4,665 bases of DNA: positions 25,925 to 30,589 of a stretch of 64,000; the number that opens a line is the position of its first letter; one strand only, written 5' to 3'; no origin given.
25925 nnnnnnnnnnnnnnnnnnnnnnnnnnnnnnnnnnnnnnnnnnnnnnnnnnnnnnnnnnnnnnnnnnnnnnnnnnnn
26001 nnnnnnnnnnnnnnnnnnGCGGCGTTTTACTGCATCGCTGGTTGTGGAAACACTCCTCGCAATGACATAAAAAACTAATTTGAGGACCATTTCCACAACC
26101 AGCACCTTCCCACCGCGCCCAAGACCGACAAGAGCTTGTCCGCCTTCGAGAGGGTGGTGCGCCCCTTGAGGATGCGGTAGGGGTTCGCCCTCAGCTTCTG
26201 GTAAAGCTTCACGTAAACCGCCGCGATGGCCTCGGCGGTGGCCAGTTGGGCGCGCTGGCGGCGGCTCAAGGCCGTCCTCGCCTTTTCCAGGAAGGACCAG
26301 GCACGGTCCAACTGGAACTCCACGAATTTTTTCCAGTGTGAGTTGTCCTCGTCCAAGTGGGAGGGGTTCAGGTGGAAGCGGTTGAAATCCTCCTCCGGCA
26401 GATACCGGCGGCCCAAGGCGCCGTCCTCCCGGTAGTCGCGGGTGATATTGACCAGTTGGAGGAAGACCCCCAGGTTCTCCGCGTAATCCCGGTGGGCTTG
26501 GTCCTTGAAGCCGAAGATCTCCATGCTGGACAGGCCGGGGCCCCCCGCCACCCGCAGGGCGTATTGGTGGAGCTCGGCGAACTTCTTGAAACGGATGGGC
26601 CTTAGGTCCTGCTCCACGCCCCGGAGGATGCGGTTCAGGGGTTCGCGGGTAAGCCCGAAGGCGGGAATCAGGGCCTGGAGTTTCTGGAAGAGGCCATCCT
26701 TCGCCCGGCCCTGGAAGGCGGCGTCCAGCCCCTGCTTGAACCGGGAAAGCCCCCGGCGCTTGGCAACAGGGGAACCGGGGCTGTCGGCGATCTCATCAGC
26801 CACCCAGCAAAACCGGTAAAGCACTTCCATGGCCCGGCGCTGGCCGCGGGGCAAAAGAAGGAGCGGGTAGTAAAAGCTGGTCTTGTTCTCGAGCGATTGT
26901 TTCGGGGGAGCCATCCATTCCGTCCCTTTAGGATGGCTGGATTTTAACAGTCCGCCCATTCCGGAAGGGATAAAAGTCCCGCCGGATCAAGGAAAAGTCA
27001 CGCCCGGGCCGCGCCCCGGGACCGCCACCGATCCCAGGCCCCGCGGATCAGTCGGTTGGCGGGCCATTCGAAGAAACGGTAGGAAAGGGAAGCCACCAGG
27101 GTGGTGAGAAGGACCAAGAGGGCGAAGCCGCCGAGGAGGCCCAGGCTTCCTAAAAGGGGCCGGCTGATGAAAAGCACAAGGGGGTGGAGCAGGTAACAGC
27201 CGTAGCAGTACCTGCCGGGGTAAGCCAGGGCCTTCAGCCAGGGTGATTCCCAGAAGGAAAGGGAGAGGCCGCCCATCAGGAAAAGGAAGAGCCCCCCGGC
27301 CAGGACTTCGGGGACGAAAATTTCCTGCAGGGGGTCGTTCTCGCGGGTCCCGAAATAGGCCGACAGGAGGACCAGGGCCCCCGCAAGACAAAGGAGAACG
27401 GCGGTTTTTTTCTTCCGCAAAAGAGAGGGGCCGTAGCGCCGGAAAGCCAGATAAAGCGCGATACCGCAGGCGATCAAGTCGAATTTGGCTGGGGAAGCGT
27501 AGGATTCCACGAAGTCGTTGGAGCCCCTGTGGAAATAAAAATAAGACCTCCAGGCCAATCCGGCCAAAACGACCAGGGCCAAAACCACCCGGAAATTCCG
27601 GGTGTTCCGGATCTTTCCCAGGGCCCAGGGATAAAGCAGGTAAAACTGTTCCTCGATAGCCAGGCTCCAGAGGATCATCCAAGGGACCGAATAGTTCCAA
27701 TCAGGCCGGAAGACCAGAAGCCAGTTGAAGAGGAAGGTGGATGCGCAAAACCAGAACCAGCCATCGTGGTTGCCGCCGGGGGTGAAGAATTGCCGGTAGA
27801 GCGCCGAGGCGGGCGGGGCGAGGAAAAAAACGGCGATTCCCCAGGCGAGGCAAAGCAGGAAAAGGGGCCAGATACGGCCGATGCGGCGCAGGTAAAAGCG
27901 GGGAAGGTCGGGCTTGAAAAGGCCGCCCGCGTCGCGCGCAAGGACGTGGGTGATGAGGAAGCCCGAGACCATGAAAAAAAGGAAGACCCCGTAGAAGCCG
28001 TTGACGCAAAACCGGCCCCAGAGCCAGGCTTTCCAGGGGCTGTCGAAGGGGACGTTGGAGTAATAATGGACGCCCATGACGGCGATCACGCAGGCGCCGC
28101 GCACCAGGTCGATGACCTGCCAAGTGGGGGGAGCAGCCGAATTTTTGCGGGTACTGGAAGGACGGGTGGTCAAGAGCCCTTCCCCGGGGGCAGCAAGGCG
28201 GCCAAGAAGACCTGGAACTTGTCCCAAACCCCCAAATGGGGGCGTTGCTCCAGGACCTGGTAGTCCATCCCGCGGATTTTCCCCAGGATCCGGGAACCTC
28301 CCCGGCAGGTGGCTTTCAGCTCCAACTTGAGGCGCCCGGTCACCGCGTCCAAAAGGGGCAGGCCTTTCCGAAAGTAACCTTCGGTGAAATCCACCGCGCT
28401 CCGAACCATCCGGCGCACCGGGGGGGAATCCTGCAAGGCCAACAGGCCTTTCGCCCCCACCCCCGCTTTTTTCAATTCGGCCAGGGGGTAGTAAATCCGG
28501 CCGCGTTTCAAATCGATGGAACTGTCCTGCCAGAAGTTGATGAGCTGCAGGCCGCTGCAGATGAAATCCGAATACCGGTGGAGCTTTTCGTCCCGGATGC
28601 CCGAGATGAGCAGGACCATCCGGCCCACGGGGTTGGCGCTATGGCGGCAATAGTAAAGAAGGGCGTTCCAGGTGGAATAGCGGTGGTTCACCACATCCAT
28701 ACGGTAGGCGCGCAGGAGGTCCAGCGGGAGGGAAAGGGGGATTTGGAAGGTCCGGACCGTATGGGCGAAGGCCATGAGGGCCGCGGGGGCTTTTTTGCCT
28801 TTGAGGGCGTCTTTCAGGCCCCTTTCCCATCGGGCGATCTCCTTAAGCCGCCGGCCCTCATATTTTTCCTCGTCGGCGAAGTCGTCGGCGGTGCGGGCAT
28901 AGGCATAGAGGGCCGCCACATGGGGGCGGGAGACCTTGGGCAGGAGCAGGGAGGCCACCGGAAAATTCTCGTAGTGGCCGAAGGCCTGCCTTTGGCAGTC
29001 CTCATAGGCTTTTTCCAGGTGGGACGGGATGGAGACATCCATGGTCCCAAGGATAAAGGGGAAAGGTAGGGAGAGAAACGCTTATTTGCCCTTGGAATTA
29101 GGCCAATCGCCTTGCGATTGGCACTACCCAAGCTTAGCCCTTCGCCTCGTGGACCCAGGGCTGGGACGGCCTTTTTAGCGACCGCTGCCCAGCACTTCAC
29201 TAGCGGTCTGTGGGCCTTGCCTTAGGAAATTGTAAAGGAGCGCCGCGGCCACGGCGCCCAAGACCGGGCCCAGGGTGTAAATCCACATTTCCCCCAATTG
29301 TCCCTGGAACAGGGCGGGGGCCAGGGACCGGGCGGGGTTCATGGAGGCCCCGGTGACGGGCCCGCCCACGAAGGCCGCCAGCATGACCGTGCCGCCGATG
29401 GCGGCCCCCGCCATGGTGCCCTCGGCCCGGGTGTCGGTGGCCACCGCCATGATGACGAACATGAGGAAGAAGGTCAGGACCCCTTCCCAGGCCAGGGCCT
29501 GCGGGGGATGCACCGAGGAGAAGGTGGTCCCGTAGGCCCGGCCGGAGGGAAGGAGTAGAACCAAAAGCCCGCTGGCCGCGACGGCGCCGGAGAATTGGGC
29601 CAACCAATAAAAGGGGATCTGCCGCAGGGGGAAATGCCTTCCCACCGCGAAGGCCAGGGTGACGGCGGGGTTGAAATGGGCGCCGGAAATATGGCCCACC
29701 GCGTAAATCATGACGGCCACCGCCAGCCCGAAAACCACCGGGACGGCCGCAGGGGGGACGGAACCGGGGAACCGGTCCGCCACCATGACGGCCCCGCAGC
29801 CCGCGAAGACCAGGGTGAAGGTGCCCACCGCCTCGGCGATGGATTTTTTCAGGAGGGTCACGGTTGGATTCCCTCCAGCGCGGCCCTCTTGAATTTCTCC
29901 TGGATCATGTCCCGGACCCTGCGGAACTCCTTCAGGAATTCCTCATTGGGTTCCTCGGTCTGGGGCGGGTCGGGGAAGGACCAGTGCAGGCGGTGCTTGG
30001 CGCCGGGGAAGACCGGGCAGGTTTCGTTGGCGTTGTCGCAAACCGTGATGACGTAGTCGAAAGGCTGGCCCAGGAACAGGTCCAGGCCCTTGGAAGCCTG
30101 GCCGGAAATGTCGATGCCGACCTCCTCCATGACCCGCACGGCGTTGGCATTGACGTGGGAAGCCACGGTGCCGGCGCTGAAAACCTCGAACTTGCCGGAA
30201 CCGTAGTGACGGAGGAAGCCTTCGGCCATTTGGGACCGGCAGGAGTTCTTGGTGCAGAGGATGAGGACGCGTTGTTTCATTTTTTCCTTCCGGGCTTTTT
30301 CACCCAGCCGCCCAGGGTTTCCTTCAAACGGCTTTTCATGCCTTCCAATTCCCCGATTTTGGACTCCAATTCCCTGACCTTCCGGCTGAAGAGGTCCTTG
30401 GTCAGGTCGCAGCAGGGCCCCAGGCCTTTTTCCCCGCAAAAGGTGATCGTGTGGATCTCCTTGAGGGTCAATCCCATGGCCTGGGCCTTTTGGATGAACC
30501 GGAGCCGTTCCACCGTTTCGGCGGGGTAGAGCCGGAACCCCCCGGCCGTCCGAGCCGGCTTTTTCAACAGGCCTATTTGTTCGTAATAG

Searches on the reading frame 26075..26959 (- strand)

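Call 8: search_protein_families(library=pfam, max_evalue=0.001, proteins=[window:26075-26959:-])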
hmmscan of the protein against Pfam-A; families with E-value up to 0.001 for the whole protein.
window:26075-26959:- (294 aa): 1 family
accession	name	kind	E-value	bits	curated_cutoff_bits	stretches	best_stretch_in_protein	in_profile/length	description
PF00494.24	SQS_PSY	-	1.3e-55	189.3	26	1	27-273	6-262/263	Squalene/phytoene synthase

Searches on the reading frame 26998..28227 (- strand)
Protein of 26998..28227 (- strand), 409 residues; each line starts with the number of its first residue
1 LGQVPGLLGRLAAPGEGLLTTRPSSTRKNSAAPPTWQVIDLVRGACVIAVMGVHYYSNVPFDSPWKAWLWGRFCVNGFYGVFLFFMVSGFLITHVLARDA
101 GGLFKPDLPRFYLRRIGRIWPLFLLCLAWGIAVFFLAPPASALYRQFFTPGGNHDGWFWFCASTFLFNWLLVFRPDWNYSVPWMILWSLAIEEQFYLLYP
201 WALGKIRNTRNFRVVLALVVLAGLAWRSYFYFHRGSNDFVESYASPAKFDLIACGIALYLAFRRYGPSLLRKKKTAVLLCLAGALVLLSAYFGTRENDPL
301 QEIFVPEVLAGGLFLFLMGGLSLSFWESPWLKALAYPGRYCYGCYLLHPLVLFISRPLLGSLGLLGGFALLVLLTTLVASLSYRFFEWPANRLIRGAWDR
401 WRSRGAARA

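Call 8: search_protein_families(library=pfam, max_evalue=0.001, proteins=[window:26998-28227:-])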
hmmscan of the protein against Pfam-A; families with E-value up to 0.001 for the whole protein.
window:26998-28227:- (409 aa): 1 family
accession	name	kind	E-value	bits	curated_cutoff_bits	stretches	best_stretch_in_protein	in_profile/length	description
PF01757.29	Acyl_transf_3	-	3e-27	96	31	1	39-383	4-325/326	Acyltransferase domain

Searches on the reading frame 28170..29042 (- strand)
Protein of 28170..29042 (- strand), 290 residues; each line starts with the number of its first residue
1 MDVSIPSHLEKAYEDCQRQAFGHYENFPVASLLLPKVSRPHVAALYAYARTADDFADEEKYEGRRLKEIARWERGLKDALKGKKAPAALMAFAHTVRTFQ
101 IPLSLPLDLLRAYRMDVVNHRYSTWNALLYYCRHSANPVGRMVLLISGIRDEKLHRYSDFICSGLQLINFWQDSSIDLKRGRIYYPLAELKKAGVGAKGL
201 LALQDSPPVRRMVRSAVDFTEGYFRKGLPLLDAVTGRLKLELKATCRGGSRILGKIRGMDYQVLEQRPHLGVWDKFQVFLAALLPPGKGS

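Call 8: search_protein_families(library=pfam, max_evalue=0.001, proteins=[window:28170-29042:-])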
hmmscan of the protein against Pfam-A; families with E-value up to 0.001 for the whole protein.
window:28170-29042:- (290 aa): 1 family
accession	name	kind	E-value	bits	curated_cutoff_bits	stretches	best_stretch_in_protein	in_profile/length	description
PF00494.24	SQS_PSY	-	1.3e-59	202.5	26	1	23-273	4-262/263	Squalene/phytoene synthase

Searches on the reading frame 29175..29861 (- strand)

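Call 8: search_protein_families(library=pfam, max_evalue=0.001, proteins=[window:29175-29861:-])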
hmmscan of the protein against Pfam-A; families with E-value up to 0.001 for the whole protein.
window:29175-29861:- (228 aa): 1 family
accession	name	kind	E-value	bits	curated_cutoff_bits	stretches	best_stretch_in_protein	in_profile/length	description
PF00230.25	MIP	-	8.1e-56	189.7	25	1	2-210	6-222/222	Major intrinsic protein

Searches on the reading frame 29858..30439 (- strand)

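Call 8: search_protein_families(library=pfam, max_evalue=0.001, proteins=[window:29858-30439:-])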
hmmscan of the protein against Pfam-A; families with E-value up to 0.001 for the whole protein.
window:29858-30439:- (193 aa): 1 family
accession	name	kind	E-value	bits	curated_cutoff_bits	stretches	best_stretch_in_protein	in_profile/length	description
PF01451.26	LMWPc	-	1.4e-21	77.6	23.2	1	58-184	1-141/144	Low molecular weight phosphotyrosine protein phosphatase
